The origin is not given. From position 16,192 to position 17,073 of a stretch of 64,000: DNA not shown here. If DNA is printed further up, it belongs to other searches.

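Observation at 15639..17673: Divergently encoded FlhD-like / FlhC-like regulator pair with no flagellar or mobile-element context, coupled to an NRDE (TANGO2-like) gene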

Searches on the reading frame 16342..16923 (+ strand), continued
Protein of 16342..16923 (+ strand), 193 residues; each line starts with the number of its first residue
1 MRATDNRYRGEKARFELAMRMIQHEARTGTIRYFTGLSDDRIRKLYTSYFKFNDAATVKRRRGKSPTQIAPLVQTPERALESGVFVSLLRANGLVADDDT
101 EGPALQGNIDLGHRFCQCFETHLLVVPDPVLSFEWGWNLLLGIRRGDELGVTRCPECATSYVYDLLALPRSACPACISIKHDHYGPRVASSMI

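Call 47: find_homologous_proteins(query=A3, max_evalue=0.00001)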
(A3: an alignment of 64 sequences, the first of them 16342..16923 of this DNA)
Query A3 (64 sequences) (193 aa, profile of the alignment): 1810 proteins with E <= 0.00001 among 8000 candidates; the best 120 are listed.
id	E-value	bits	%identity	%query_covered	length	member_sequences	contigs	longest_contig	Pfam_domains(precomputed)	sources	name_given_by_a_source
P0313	6.0e-68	246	43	91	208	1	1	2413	PF05280.17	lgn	-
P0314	2.9e-67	244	44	91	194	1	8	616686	PF05280.17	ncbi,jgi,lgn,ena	-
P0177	5.9e-67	243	45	91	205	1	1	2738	PF05280.17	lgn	-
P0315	1.2e-66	242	51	91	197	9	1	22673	PF05280.17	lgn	-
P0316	2.9e-66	241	39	92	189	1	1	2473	PF05280.17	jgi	jgi:hypothetical protein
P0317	3.3e-66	240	50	91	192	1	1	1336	PF05280.17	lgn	-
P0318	4.0e-66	240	51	95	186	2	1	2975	PF05280.17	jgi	jgi:hypothetical protein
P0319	4.1e-66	240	49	91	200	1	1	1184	PF05280.17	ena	-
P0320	5.4e-66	240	44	97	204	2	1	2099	PF05280.17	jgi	jgi:hypothetical protein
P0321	7.1e-66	239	45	91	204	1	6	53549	PF05280.17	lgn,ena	-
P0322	8.4e-66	239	48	95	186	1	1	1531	PF05280.17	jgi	-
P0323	8.7e-66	239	51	95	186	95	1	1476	PF05280.17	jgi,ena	jgi:hypothetical protein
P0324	9.8e-66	239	49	97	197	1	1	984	PF05280.17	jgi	jgi:hypothetical protein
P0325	1.3e-65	238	49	91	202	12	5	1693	PF05280.17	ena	-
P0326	1.4e-65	238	39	91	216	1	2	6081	-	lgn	-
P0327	1.6e-65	238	51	91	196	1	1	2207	PF05280.17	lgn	-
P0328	1.9e-65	238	50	94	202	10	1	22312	PF05280.17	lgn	-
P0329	1.9e-65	238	43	91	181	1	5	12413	-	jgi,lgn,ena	-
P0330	1.9e-65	238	50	91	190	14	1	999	PF05280.17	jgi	jgi:hypothetical protein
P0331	2.1e-65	238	50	95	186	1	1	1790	PF05280.17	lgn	-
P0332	2.1e-65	238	49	98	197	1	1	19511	PF05280.17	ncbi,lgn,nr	ncbi:MAG TPA: hypothetical protein VFY03_08965 [Woeseiaceae bacterium]|nr:hypothetical protein [Woes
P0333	2.1e-65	238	49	98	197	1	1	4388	PF05280.17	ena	-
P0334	2.3e-65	238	39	93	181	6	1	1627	PF05280.17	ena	-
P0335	2.4e-65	238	49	98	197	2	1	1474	PF05280.17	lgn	-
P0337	2.7e-65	237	50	91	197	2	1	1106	PF05280.17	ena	-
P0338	2.9e-65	237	50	91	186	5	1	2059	PF05280.17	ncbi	-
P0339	2.9e-65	237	50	96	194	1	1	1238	PF05280.17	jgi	jgi:hypothetical protein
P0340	2.9e-65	237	47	97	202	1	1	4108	PF05280.17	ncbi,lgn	ncbi:MAG: FlhC family transcriptional regulator [Pseudomonadota bacterium]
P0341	3.6e-65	237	46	91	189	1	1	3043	PF05280.17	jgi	jgi:hypothetical protein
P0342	3.8e-65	237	49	91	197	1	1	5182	PF05280.17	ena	-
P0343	3.9e-65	237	49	91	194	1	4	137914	PF05280.17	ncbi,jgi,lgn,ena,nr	ncbi:MAG: flagellar transcriptional regulator FlhC [Gammaproteobacteria bacterium]|nr:flagellar tran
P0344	4.0e-65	237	48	96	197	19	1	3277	PF05280.17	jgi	jgi:hypothetical protein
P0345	4.0e-65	237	48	96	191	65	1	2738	PF05280.17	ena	-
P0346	4.1e-65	237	52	91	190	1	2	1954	PF05280.17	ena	-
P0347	4.1e-65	237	48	96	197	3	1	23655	PF05280.17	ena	-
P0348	4.4e-65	237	49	96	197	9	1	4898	PF05280.17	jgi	jgi:Flagellar transcriptional activator (FlhC)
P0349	4.4e-65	237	49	98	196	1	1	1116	PF05280.17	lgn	-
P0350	4.6e-65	237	50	91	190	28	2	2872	PF05280.17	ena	-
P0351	5.3e-65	236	49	91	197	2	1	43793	PF05280.17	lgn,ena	-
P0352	5.6e-65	236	50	95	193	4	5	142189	PF05280.17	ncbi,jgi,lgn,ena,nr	ncbi:MAG: flagellar transcriptional regulator FlhC [Gammaproteobacteria bacterium]|nr:flagellar tran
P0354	5.9e-65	236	49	91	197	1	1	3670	PF05280.17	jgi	jgi:hypothetical protein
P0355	6.1e-65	236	50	98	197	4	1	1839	PF05280.17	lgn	-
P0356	6.3e-65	236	49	91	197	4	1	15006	PF05280.17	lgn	-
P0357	6.4e-65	236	43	91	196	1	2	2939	PF05280.17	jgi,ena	-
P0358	6.5e-65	236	42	91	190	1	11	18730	-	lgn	-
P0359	6.5e-65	236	49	91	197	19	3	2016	PF05280.17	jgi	jgi:hypothetical protein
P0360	6.9e-65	236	50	91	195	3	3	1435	PF05280.17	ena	-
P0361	7.3e-65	236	52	91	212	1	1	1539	PF05280.17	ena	-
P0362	7.5e-65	236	49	91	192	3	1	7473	PF05280.17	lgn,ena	-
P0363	7.6e-65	236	39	91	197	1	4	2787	PF05280.17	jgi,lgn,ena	-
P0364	7.7e-65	236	50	91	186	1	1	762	PF05280.17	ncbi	-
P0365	7.8e-65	236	47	96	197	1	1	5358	PF05280.17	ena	-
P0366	7.8e-65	236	49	91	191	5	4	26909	PF05280.17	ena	-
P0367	8.0e-65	236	48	91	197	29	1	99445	PF05280.17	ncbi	-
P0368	8.1e-65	236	49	91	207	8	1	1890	PF05280.17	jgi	jgi:hypothetical protein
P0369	8.4e-65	236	43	92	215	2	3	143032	PF05280.17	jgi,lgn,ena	jgi:hypothetical protein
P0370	8.6e-65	236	47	91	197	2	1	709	PF05280.17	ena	-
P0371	8.7e-65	236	50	91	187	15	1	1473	PF05280.17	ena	-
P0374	9.4e-65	236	50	96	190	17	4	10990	PF05280.17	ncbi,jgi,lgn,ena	-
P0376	1.0e-64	235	51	91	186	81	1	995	PF05280.17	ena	-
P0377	1.0e-64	235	49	96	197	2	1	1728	PF05280.17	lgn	-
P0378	1.1e-64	235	50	91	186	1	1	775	PF05280.17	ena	-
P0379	1.1e-64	235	49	97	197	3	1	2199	PF05280.17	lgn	-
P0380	1.1e-64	235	50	91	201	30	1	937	PF05280.17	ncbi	-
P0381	1.1e-64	235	39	91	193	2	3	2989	-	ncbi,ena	-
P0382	1.2e-64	235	49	94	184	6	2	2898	PF05280.17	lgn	-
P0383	1.2e-64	235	50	91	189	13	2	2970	PF05280.17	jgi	jgi:hypothetical protein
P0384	1.2e-64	235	51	91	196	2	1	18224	PF05280.17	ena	-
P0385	1.3e-64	235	48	98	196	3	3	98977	PF05280.17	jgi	jgi:hypothetical protein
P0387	1.3e-64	235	50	91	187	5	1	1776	PF05280.17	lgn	-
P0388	1.3e-64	235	41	92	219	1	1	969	PF05280.17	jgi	jgi:hypothetical protein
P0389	1.3e-64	235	50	91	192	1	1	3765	PF05280.17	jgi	jgi:hypothetical protein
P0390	1.4e-64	235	47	91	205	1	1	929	PF05280.17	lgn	-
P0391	1.4e-64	235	50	91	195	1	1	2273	PF05280.17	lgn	-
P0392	1.4e-64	235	49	94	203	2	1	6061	PF05280.17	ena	-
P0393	1.4e-64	235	46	91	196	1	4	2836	PF05280.17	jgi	jgi:Flagellar transcriptional activator (FlhC)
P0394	1.4e-64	235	48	96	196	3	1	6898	PF05280.17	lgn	-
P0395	1.5e-64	235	43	92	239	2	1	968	PF05280.17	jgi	jgi:hypothetical protein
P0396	1.5e-64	235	47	91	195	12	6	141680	PF05280.17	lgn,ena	-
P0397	1.5e-64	235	51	91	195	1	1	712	PF05280.17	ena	-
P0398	1.5e-64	235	51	91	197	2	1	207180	PF05280.17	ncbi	-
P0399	1.5e-64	235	53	91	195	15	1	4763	PF05280.17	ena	-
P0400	1.6e-64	235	50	91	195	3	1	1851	PF05280.17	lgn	-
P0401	1.6e-64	235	50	91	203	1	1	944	PF05280.17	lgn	-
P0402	1.7e-64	235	49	91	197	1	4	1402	PF05280.17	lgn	-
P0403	1.7e-64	235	48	91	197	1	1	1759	PF05280.17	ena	-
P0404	1.8e-64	235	48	98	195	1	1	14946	PF05280.17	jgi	jgi:hypothetical protein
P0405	1.8e-64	235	49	94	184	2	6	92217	PF05280.17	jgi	jgi:hypothetical protein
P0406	1.8e-64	235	50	91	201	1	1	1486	PF05280.17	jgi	-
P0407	1.8e-64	235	49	91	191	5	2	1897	PF05280.17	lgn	-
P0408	1.8e-64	235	40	92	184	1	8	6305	-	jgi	jgi:hypothetical protein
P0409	1.9e-64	235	45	94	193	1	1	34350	PF05280.17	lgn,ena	-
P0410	1.9e-64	235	50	91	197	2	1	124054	PF05280.17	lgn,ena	-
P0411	1.9e-64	235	48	91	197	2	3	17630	PF05280.17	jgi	jgi:hypothetical protein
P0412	1.9e-64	235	50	94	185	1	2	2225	PF05280.17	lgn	-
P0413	1.9e-64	235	50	91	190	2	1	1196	PF05280.17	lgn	-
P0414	2.0e-64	235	51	91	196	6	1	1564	PF05280.17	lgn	-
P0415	2.0e-64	234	48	96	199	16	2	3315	PF05280.17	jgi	jgi:hypothetical protein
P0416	2.1e-64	234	51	91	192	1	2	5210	PF05280.17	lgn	-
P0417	2.1e-64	234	47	96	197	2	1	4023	PF05280.17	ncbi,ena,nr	ncbi:MAG TPA: hypothetical protein VE175_02005 [Woeseiaceae bacterium]|nr:hypothetical protein [Woes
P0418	2.1e-64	234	47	97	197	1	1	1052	PF05280.17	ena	-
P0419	2.1e-64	234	49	91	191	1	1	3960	PF05280.17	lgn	-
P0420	2.1e-64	234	51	96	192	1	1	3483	PF05280.17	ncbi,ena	-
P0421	2.1e-64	234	49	98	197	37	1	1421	PF05280.17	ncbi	-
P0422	2.1e-64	234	49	98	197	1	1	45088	PF05280.17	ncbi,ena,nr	ncbi:MAG: hypothetical protein R3288_01125 [Woeseiaceae bacterium]|nr:hypothetical protein [Woeseiac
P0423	2.2e-64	234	49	96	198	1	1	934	PF05280.17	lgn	-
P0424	2.2e-64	234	48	91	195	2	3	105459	PF05280.17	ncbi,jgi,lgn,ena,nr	ncbi:MAG: flagellar transcriptional regulator FlhC [Gammaproteobacteria bacterium]|nr:flagellar tran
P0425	2.2e-64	234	47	91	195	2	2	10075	PF05280.17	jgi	-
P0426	2.2e-64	234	48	91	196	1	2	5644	PF05280.17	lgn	-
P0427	2.3e-64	234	47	98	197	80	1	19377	PF05280.17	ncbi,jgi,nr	ncbi:MAG TPA: FlhC family transcriptional regulator [Woeseiaceae bacterium]|nr:FlhC family transcrip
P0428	2.3e-64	234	46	94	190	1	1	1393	PF05280.17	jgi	jgi:hypothetical protein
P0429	2.3e-64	234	48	95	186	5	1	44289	PF05280.17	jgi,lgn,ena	-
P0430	2.3e-64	234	49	95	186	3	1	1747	PF05280.17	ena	-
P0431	2.3e-64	234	50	94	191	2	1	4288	PF05280.17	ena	-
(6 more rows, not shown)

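Call 48: find_encoding_contigs(protein=P0314, flank=8000, max_places=2)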
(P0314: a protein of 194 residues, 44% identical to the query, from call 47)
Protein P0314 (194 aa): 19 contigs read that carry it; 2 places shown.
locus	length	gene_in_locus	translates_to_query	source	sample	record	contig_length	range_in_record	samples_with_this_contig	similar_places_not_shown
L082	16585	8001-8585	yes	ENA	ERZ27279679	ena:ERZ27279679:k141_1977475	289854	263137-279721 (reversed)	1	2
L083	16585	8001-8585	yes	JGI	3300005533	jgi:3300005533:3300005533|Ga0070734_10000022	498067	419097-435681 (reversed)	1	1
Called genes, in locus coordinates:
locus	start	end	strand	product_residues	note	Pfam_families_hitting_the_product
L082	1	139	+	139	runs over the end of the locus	PF04519:Bactofilin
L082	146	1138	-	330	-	PF12146:Hydrolase_4, PF00561:Abhydrolase_1, PF00975:Thioesterase (weak), PF12697:Abhydrolase_6, PF07859:Abhydrolase_3 (weak)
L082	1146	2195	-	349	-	PF03435:Sacchrp_dh_NADP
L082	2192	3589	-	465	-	PF00072:Response_reg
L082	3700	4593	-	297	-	PF02567:PhzC-PhzF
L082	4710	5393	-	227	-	PF02586:SRAP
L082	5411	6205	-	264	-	PF01061:ABC2_membrane, PF12698:ABC2_membrane_3 (weak)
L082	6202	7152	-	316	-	PF00005:ABC_tran, PF13304:AAA_21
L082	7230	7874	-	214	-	PF05247:FlhD (faint)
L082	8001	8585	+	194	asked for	PF05280:FlhC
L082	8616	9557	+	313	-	PF09296:NUDIX-like, PF09297:Zn_ribbon_NUD, PF00293:NUDIX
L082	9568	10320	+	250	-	PF05742:TANGO2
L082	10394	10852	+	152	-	PF01316:Arg_repressor, PF02863:Arg_repressor_C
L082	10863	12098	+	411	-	PF00764:Arginosuc_synth, PF20979:Arginosuc_syn_C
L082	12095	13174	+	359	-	-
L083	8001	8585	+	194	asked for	PF05280:FlhC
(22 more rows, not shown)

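Call 49: find_encoding_contigs(protein=P0369, flank=8000, max_places=2)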
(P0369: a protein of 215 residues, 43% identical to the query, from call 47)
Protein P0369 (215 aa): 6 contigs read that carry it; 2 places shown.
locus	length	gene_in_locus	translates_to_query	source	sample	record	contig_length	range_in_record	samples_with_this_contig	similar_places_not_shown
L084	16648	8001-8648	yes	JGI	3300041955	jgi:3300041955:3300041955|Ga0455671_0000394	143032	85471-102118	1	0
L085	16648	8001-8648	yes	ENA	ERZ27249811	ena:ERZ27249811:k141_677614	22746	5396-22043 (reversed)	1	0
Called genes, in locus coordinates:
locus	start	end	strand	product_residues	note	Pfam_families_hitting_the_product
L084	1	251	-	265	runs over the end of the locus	-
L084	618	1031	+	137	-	PF04519:Bactofilin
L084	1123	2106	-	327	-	PF00561:Abhydrolase_1, PF12146:Hydrolase_4, PF12697:Abhydrolase_6, PF07859:Abhydrolase_3 (weak)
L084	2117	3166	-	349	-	PF03435:Sacchrp_dh_NADP, PF13460:NAD_binding_10 (weak)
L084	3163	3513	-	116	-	-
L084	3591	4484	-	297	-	PF02567:PhzC-PhzF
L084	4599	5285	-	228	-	PF02586:SRAP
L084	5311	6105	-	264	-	PF01061:ABC2_membrane, PF12698:ABC2_membrane_3 (weak)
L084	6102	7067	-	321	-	PF00005:ABC_tran, PF13304:AAA_21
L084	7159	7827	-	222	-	-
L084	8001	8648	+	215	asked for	PF05280:FlhC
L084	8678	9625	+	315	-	PF09296:NUDIX-like, PF09297:Zn_ribbon_NUD, PF00293:NUDIX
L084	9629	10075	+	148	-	PF01925:TauE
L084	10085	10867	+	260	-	PF05742:TANGO2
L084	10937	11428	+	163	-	PF01316:Arg_repressor, PF02863:Arg_repressor_C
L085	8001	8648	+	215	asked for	PF05280:FlhC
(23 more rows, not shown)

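Call 50: find_encoding_contigs(protein=P0358, flank=8000, max_places=2)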
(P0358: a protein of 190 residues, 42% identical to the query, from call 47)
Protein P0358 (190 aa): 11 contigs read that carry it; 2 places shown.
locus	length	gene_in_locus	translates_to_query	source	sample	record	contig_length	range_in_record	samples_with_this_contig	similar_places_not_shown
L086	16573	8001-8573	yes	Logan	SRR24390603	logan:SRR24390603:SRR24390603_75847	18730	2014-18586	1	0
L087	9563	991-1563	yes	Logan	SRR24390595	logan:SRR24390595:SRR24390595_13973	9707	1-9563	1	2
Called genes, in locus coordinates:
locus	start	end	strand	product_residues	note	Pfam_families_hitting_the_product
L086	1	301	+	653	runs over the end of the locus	PF13450:NAD_binding_8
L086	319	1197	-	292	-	PF02678:Pirin, PF05726:Pirin_C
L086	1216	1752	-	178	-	-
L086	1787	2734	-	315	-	PF00561:Abhydrolase_1, PF12146:Hydrolase_4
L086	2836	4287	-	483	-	PF00072:Response_reg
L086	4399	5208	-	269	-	PF01061:ABC2_membrane, PF12698:ABC2_membrane_3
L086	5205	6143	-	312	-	PF00005:ABC_tran, PF13304:AAA_21 (weak)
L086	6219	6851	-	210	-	-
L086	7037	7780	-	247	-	PF00106:adh_short, PF08659:KR (weak), PF13561:adh_short_C2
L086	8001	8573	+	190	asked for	-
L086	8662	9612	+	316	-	PF09296:NUDIX-like, PF00293:NUDIX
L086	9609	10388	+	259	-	PF01925:TauE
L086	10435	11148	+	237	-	PF05742:TANGO2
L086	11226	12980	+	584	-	PF17243:POTRA_TamA_1, PF07244:POTRA (faint), PF01103:Omp85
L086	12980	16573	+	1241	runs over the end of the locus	PF27051:TamB_N, PF04357:TamB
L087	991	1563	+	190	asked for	-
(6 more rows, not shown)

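Call 58: find_encoding_contigs(protein=P0326, flank=8000, max_places=2)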
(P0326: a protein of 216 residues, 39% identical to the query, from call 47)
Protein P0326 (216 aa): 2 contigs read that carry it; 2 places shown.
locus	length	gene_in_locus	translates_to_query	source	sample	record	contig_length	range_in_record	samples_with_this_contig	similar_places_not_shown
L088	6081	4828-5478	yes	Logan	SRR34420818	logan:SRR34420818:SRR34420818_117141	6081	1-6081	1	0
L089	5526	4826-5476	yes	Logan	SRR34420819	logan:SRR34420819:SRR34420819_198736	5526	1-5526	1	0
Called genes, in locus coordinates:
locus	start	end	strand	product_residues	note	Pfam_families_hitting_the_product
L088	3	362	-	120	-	?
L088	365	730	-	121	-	PF00460:Flg_bb_rod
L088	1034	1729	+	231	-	PF17656:ChapFlgA_N, PF13144:ChapFlgA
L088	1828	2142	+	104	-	PF04316:FlgM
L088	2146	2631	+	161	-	PF05130:FlgN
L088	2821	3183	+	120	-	-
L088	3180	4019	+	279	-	-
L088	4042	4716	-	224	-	PF05247:FlhD (weak)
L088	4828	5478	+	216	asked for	-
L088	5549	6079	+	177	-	?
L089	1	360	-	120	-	?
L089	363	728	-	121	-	PF00460:Flg_bb_rod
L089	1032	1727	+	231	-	PF17656:ChapFlgA_N, PF13144:ChapFlgA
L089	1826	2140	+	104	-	PF04316:FlgM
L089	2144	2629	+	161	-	PF05130:FlgN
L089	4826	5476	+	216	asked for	-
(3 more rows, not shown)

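Call 59: find_encoding_contigs(protein=P0408, flank=8000, max_places=2)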
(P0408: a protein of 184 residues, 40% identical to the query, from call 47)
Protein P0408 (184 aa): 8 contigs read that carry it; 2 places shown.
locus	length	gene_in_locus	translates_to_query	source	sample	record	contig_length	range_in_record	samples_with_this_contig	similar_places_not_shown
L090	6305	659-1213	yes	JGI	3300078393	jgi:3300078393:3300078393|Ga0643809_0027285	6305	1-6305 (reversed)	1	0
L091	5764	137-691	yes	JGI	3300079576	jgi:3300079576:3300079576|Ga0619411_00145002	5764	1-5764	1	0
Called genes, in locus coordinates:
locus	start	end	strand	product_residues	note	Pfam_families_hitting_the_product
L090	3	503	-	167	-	?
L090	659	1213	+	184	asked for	-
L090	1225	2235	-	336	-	PF07519:Tannase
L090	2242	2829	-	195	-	PF07519:Tannase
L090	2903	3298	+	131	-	PF10041:DUF2277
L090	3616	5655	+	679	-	PF13676:TIR_2, PF13428:TPR_14 (faint), PF13432:TPR_16 (faint), PF23914:TPR_CcmH_CycH (faint), PF00515:TPR_1 (faint), PF14559:TPR_19 (weak), PF13414:TPR_11 (weak), PF13424:TPR_12 (weak), +4 more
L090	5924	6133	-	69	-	-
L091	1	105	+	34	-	?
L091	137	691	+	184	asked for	-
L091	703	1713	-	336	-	PF07519:Tannase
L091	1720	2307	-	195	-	PF07519:Tannase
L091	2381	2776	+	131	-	PF10041:DUF2277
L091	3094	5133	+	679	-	PF13676:TIR_2, PF13428:TPR_14 (faint), PF13432:TPR_16 (faint), PF23914:TPR_CcmH_CycH (faint), PF00515:TPR_1 (faint), PF14559:TPR_19 (weak), PF13414:TPR_11 (weak), PF13424:TPR_12 (weak), +4 more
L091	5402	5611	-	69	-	-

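Call 60: find_encoding_contigs(protein=P0329, flank=8000, max_places=2)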
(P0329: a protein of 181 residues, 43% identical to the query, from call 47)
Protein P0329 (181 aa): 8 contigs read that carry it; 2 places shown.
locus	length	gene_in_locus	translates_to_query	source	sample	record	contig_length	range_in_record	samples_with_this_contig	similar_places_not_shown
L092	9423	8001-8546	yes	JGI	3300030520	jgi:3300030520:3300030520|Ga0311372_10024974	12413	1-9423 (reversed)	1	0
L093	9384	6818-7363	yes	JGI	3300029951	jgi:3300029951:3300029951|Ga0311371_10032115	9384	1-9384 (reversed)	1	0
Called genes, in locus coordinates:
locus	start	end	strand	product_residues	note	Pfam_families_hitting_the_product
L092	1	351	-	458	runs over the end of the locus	PF00067:p450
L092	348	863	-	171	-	PF00383:dCMP_cyt_deam_1, PF14437:MafB19-deam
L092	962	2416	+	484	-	PF00860:Xan_ur_permease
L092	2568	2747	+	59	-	-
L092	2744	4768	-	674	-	PF13403:Hint_2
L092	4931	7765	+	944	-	PF00486:Trans_reg_C, PF13424:TPR_12 (faint), PF17874:TPR_MalT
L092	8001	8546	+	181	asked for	-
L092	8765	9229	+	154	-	-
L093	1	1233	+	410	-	?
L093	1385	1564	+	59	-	-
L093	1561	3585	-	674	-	PF13403:Hint_2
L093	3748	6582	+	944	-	PF00486:Trans_reg_C, PF13424:TPR_12 (faint), PF17874:TPR_MalT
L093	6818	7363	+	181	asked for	-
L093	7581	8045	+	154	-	-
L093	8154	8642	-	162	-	-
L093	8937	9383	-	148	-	?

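Call 62: search_dna_similar(query=window:16342-16923:+, collection=plasmids, mode=protein, max_evalue=0.01, max_rows=15)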
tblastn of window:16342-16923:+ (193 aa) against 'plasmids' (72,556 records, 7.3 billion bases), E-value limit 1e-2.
Records with a match: 2; places in all: 2; records where one place covers at least 80% of the query: 2.
Best place of each record, by identity: <60% 2.
By first word of the organism name: Polaromonas 1; Paraburkholderia 1.
By predicted mobility (MOB-suite, as given by PLSDB): conjugative 2.
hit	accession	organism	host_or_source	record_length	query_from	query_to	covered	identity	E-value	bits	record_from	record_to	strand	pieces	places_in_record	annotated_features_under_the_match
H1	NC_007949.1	Polaromonas sp. JS666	-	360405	14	182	88%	27.7%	4e-4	47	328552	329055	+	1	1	FlhC family transcriptional regulator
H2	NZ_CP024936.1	Paraburkholderia graminis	soil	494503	21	176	81%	26.1%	4e-3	44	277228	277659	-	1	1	FlhC family transcriptional regulator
